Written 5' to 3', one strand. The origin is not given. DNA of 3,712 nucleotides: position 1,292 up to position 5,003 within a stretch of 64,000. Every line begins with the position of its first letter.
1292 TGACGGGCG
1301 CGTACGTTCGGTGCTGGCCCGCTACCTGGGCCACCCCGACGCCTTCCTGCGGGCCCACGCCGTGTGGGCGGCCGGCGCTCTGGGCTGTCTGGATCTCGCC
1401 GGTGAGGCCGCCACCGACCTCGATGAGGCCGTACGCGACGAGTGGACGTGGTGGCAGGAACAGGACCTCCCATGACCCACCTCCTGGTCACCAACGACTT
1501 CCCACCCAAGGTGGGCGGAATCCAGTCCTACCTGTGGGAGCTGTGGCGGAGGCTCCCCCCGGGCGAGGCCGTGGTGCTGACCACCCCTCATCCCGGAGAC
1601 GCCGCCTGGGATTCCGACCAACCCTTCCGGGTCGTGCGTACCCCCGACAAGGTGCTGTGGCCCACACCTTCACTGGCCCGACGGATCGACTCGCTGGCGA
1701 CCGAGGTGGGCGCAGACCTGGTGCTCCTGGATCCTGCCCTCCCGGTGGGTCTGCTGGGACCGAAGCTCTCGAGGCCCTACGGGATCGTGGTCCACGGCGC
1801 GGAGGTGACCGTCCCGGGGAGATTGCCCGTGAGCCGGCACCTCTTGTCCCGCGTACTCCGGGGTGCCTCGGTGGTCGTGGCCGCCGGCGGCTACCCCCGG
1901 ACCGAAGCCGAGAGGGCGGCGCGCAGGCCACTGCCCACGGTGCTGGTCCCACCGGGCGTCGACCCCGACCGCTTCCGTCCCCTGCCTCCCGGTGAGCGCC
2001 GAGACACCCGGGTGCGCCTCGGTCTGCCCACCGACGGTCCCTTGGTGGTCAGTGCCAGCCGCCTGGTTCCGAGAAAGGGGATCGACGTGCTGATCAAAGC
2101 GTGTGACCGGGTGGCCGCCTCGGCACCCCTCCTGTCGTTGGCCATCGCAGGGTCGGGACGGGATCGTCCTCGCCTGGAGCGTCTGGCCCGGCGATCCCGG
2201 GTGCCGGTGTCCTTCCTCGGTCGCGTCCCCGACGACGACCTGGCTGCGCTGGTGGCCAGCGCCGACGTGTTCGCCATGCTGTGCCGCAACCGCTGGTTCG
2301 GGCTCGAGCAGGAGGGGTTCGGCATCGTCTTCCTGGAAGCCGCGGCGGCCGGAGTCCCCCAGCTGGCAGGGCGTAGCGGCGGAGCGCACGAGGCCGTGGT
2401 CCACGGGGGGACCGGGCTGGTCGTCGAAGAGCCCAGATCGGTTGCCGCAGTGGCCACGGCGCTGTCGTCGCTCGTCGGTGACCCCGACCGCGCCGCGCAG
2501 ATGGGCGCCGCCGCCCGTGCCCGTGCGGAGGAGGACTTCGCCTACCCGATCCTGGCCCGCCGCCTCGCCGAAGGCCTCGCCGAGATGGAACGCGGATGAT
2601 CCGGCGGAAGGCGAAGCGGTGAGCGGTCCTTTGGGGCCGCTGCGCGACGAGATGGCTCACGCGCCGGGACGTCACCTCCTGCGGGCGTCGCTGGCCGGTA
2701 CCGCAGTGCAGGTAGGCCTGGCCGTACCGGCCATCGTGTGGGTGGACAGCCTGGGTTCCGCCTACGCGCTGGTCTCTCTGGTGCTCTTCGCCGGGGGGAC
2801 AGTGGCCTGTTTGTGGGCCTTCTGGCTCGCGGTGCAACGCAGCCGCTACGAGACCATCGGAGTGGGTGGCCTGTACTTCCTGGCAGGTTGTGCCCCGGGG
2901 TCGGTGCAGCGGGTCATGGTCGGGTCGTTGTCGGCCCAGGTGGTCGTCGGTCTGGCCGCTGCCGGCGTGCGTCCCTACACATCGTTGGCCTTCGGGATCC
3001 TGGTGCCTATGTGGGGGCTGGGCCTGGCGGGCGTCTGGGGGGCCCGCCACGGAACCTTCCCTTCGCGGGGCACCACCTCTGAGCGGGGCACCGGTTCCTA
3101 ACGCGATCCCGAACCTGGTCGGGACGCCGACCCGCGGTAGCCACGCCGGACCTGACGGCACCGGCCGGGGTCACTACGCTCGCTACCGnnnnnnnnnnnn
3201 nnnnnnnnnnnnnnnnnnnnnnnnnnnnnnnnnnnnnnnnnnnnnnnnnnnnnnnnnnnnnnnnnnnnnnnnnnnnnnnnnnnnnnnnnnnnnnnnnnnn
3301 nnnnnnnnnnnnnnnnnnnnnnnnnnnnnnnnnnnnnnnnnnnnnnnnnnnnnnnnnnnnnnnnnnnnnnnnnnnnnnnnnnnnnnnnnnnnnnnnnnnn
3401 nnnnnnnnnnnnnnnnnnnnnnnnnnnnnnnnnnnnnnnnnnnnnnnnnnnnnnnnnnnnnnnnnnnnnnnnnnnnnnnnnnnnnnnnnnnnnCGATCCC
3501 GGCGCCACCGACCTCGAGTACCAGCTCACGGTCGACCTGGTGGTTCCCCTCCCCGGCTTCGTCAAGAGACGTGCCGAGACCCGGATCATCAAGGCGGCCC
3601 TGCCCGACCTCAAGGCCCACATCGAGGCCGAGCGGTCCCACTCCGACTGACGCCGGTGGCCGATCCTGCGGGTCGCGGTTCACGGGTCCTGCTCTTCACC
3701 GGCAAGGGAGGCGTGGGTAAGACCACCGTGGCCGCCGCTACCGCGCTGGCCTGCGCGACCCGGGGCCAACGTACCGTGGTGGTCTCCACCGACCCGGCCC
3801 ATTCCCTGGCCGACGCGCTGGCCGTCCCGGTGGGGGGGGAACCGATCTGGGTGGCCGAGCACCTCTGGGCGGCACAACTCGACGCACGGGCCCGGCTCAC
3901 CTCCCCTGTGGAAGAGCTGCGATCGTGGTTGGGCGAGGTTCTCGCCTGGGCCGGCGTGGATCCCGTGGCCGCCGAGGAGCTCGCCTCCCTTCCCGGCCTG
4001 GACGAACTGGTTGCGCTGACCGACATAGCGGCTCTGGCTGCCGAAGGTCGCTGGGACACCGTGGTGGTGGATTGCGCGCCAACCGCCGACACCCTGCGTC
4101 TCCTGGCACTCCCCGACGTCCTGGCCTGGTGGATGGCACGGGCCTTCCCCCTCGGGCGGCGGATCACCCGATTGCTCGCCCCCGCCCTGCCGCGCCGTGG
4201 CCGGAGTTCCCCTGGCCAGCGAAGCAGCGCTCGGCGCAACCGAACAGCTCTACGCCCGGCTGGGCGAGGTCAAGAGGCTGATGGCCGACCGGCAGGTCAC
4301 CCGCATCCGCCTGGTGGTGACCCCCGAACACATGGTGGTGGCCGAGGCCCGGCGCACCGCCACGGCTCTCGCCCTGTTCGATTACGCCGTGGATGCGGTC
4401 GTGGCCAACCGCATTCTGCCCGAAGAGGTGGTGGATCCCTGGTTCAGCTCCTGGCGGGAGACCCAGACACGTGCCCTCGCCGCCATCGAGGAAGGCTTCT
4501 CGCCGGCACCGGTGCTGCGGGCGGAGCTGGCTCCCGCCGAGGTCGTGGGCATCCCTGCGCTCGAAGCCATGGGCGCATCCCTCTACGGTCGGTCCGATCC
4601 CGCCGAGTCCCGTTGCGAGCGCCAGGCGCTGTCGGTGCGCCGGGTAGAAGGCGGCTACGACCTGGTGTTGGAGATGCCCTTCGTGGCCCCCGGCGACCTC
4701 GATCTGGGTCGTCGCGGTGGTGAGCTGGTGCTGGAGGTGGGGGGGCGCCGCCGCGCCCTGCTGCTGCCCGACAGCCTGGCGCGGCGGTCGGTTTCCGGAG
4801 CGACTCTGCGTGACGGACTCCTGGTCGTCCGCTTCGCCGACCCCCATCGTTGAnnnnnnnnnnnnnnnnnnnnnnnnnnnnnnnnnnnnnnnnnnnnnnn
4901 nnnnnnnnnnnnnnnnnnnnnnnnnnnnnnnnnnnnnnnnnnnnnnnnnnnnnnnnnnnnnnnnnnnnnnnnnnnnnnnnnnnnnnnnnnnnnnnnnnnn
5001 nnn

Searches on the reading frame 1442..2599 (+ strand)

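Call 40: search_protein_families(library=pfam, max_evalue=0.01, proteins=[window:1442-2599:+])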
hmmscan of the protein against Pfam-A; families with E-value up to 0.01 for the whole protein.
window:1442-2599:+ (385 aa): 5 families
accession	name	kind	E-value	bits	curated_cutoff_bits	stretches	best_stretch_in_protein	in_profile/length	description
PF00534.26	Glycos_transf_1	-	8.7e-35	120.2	26.4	1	186-360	2-171/172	Glycosyl transferases group 1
PF13692.12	Glyco_trans_1_4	-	5.1e-27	95.3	27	1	200-347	2-142/142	Glycosyl transferases group 1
PF13524.12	Glyco_trans_1_2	-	2e-09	38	25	1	228-368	12-135/144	Glycosyl transferase-like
PF20706.3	GT4-conflict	-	2.4e-09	37.1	26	1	137-365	142-375/385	Family 4 Glycosyltransferase in conflict systems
PF13439.12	Glyco_transf_4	-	1.9e-07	31.7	28.5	1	24-177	1-170/170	Glycosyltransferase Family 4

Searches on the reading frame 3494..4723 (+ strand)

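Call 40: search_protein_families(library=pfam, max_evalue=0.01, proteins=[window:3494-4723:+])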
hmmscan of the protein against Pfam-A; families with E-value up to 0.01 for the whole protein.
window:3494-4723:+ (409 aa): 11 families
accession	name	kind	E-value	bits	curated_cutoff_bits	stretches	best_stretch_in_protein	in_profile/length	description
PF02374.21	ArsA_ATPase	-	1.4e-45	156.2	24.3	1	64-230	2-168/305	Anion-transporting ATPase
PF01656.29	CbiA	-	1.8e-07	31.6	25.4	1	68-106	4-42/125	CobQ/CobB/MinD/ParA nucleotide binding domain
PF13614.12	AAA_31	-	5.7e-07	30.1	27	1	68-108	7-47/177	AAA domain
PF00142.24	Fer4_NifH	-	6.8e-05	22.9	25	1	67-103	4-40/271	4Fe-4S iron sulfur cluster binding proteins, NifH/frxC family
PF10609.15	ParA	-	7.2e-05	22.8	27.1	1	65-100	6-41/246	NUBPL iron-transfer P-loop NTPase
PF03308.22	MeaB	-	0.00024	20.6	23.1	1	43-103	15-73/273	Methylmalonyl Co-A mutase-associated GTPase MeaB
PF13191.12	AAA_16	-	0.0021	19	32.6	1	55-132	15-101/167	AAA ATPase domain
PF20720.3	nSTAND3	-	0.0038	17.4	27.2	1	64-100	18-53/155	Novel STAND NTPase 3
PF06564.18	CBP_BcsQ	-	0.0065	16.5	21.3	1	71-128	10-67/234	Cellulose biosynthesis protein BcsQ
PF25199.1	nSTAND_NTPase5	-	0.007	16.6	34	0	59-107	37-85/145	Novel STAND NTPase 5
PF00448.28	SRP54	-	0.0078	16.3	22.7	0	64-100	2-38/196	SRP54-type protein, GTPase domain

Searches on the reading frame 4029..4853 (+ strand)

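Call 40: search_protein_families(library=pfam, max_evalue=0.01, proteins=[window:4029-4853:+])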
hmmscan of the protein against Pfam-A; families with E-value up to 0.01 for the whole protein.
window:4029-4853:+ (274 aa): 2 families
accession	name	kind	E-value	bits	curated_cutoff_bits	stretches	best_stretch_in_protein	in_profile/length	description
PF02374.21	ArsA_ATPase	-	1.5e-24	87.2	24.3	1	66-186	182-304/305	Anion-transporting ATPase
PF17886.7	ArsA_HSP20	-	1.4e-18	66.6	22.5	1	207-269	1-63/63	HSP20-like domain found in ArsA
